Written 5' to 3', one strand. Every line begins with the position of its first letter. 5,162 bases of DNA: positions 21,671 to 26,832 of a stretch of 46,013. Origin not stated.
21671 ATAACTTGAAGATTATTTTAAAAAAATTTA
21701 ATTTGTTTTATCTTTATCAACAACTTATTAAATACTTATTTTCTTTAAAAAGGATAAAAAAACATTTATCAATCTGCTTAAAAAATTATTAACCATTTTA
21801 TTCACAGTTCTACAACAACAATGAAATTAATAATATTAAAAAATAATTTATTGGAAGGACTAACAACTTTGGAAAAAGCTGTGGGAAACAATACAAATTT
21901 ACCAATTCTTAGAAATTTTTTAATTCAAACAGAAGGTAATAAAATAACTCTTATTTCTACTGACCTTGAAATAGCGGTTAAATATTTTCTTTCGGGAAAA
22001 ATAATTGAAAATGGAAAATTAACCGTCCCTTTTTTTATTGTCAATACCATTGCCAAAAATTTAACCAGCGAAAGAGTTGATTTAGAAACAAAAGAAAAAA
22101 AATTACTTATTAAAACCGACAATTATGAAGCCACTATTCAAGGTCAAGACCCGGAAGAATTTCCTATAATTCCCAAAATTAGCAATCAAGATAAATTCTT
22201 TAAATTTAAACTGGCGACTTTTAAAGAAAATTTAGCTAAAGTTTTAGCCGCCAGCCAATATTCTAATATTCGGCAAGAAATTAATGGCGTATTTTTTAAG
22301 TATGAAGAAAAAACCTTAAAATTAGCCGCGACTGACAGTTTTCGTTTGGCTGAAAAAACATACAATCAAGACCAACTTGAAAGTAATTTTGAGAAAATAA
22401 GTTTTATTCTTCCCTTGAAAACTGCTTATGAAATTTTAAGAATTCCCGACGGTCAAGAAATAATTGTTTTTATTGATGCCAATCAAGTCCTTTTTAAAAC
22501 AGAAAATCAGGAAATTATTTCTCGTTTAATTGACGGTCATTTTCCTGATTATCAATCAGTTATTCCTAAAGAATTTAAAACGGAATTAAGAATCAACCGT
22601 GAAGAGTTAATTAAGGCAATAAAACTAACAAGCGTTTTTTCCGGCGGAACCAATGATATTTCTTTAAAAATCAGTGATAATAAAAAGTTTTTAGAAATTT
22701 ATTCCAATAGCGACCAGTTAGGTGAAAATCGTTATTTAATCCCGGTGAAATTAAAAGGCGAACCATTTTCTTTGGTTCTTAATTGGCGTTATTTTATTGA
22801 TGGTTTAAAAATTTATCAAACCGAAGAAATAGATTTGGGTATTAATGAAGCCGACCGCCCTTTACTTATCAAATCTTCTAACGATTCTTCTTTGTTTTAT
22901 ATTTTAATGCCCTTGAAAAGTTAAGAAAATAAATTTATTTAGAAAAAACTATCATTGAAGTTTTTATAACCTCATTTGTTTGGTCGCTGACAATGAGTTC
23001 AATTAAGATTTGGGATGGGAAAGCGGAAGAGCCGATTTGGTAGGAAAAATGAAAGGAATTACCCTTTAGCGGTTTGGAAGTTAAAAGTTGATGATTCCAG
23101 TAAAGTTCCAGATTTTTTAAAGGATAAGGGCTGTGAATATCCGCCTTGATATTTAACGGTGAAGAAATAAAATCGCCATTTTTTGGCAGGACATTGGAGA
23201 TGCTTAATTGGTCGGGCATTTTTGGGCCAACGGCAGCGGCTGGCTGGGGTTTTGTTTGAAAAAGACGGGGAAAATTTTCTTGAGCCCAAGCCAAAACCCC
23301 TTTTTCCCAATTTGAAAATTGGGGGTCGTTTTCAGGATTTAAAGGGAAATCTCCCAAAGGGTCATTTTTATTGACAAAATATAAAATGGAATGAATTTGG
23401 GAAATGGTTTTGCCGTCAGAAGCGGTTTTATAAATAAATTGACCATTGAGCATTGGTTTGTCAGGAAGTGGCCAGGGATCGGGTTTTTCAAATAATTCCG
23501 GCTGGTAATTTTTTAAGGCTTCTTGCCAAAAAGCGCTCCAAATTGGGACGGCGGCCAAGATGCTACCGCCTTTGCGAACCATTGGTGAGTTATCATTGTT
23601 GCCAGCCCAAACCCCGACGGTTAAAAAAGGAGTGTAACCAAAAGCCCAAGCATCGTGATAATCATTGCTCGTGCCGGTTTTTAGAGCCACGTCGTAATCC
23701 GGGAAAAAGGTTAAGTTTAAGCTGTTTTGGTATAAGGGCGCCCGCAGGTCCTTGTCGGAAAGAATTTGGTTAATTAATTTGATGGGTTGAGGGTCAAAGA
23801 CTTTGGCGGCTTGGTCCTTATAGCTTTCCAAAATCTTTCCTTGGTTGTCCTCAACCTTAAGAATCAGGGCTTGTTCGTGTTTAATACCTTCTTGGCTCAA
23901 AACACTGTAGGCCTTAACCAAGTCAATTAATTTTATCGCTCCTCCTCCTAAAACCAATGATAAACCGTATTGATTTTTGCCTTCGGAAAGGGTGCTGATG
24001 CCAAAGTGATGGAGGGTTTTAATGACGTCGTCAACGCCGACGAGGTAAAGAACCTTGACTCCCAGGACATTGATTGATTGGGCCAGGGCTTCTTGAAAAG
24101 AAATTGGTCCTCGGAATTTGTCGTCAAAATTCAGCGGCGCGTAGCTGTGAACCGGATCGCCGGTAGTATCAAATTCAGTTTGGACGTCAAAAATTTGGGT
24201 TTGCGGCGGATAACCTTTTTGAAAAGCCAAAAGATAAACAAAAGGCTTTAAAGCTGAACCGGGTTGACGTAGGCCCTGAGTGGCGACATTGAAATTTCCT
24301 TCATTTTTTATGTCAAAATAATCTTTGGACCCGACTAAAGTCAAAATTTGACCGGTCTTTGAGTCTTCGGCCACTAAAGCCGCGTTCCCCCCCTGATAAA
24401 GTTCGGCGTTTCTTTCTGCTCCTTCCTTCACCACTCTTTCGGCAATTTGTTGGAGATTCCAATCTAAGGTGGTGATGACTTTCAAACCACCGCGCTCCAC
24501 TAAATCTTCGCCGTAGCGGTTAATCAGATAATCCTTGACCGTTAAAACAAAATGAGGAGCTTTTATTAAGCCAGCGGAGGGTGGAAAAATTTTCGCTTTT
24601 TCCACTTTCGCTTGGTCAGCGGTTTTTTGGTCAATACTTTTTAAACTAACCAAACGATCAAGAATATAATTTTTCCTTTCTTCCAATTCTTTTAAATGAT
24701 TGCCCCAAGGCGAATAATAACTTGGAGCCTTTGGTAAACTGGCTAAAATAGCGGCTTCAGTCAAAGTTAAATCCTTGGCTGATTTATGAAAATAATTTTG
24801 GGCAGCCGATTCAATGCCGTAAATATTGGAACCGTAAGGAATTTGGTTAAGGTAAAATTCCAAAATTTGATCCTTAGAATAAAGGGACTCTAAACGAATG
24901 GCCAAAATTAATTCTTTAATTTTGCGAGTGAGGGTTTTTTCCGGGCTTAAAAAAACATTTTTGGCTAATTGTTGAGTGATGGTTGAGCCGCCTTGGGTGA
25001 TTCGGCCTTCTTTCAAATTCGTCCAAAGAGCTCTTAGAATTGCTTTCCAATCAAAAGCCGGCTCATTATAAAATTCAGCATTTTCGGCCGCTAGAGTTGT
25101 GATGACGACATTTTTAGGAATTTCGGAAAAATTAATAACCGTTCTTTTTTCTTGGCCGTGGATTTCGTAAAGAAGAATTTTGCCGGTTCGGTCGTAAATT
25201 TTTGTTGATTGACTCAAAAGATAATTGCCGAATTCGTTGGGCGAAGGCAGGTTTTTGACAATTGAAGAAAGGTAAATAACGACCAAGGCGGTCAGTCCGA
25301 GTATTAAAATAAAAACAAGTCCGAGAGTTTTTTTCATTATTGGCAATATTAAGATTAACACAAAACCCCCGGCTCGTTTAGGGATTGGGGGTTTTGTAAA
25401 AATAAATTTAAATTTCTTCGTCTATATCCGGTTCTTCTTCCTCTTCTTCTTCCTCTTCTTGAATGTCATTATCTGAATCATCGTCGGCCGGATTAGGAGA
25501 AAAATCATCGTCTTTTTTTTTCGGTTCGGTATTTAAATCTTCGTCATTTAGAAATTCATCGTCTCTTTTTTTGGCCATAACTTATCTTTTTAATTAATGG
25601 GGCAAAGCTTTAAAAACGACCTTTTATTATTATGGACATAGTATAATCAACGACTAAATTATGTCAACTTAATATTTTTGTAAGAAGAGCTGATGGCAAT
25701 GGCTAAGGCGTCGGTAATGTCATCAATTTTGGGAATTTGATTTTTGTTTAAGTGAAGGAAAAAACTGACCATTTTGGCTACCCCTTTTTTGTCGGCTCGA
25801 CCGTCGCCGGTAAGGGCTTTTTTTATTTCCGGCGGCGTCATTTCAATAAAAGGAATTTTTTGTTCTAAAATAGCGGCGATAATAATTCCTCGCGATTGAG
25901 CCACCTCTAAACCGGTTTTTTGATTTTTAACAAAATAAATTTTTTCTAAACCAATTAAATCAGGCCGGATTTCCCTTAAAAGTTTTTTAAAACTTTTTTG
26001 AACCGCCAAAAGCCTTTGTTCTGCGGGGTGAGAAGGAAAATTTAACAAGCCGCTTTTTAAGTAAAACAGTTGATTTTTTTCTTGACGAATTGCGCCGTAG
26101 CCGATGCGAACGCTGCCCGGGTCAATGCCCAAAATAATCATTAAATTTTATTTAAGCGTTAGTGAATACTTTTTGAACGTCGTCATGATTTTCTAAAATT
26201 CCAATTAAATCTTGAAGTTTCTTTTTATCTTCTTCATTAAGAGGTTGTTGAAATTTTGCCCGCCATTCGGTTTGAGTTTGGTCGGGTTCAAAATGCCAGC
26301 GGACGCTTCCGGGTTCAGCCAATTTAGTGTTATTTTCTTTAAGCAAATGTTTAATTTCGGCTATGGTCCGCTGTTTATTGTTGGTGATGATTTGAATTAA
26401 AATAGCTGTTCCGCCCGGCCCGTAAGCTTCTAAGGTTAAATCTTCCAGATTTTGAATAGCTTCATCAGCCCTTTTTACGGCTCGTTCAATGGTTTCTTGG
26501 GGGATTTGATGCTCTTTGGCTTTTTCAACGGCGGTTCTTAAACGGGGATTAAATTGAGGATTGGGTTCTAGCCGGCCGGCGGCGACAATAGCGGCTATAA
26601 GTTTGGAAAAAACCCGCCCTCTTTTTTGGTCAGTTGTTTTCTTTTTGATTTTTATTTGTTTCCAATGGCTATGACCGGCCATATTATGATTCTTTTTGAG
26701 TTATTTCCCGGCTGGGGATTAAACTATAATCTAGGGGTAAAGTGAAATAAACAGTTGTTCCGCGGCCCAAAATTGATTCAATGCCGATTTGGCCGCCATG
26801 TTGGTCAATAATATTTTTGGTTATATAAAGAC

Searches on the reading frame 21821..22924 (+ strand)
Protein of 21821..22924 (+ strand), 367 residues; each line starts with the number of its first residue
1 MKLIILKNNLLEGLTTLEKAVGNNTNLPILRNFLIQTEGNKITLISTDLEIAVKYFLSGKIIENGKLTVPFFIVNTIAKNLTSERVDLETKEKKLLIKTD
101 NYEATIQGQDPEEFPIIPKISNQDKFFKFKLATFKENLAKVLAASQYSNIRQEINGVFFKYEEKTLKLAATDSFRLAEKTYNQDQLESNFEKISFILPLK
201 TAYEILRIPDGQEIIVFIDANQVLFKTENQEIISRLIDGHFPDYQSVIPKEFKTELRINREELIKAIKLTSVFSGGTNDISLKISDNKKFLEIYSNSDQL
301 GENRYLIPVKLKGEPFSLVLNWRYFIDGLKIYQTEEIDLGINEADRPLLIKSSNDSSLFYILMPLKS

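Call 57: search_protein_families(library=pfam, proteins=[window:21821-22924:+], max_evalue=0.00001)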
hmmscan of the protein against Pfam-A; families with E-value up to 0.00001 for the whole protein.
window:21821-22924:+ (367 aa): 3 families
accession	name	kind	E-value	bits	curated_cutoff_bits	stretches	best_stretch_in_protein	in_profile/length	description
PF02767.21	DNA_pol3_beta_2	-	7.3e-28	97.6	27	1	132-243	5-116/116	DNA polymerase III beta subunit, central domain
PF00712.24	DNA_pol3_beta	-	4.5e-26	91.8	24.4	1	1-118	1-120/120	DNA polymerase III beta subunit, N-terminal domain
PF02768.20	DNA_pol3_beta_3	-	1.4e-21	77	27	1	246-365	2-120/121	DNA polymerase III beta subunit, C-terminal domain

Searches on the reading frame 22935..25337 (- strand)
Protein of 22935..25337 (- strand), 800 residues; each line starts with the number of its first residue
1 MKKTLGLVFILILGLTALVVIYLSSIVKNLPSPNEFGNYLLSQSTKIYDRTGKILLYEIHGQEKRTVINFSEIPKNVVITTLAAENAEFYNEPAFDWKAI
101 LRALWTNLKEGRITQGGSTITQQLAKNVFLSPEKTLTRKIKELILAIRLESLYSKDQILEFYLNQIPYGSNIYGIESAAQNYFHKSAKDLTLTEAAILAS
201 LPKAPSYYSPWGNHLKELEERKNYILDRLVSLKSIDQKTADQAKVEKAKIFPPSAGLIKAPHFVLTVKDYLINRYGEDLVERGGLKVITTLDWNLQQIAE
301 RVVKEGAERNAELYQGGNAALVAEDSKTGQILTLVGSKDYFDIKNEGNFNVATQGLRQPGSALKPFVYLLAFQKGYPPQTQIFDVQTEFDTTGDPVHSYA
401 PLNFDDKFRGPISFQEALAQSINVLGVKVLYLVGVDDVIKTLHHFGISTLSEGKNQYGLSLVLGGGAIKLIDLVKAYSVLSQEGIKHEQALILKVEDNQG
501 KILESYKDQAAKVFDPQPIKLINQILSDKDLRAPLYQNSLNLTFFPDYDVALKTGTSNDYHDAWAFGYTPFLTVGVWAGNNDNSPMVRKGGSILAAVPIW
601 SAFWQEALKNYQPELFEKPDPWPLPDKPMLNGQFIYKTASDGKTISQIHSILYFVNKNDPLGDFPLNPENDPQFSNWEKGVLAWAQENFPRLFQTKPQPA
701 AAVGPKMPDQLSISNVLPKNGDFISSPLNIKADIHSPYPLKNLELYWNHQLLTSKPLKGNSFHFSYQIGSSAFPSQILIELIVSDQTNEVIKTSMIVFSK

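Call 57: search_protein_families(library=pfam, proteins=[window:22935-25337:-], max_evalue=0.00001)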
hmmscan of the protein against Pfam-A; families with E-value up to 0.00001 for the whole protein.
window:22935-25337:- (800 aa): 2 families
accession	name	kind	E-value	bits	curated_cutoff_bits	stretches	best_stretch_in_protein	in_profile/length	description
PF00912.28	Transgly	-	6.5e-65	218.3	27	1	56-229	5-177/178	Transglycosylase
PF00905.27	Transpeptidase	-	2.3e-21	76.7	22.1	1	320-570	2-266/299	Penicillin binding protein transpeptidase domain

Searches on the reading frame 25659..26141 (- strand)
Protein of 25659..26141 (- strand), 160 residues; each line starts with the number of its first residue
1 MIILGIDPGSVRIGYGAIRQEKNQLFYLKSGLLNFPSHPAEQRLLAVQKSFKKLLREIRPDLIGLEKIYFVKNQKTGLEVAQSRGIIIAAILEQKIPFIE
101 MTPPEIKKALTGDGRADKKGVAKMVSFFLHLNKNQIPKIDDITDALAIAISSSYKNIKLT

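Call 57: search_protein_families(library=pfam, proteins=[window:25659-26141:-], max_evalue=0.00001)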
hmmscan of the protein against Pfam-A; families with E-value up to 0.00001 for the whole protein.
window:25659-26141:- (160 aa): 1 family
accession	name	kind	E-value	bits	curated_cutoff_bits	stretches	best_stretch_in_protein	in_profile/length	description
PF02075.23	RuvC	-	3e-42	144.4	22.2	1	3-151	1-147/148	Crossover junction endodeoxyribonuclease RuvC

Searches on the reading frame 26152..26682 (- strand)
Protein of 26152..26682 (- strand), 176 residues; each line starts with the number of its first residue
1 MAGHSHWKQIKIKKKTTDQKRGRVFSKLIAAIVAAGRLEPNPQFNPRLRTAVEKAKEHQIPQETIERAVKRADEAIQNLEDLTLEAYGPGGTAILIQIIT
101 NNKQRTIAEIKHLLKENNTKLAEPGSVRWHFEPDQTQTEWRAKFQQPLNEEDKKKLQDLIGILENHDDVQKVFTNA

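Call 57: search_protein_families(library=pfam, proteins=[window:26152-26682:-], max_evalue=0.00001)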
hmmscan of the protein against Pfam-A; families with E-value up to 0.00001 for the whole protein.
window:26152-26682:- (176 aa): 2 families
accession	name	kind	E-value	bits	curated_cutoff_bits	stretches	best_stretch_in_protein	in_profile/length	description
PF01709.26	Transcrip_reg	-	1e-24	87.5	27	2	80-132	2-54/160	TACO1/YebC second and third domain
PF20772.2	TACO1_YebC_N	-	8.8e-23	81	36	1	5-73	1-71/73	TACO1/YebC protein N-terminal domain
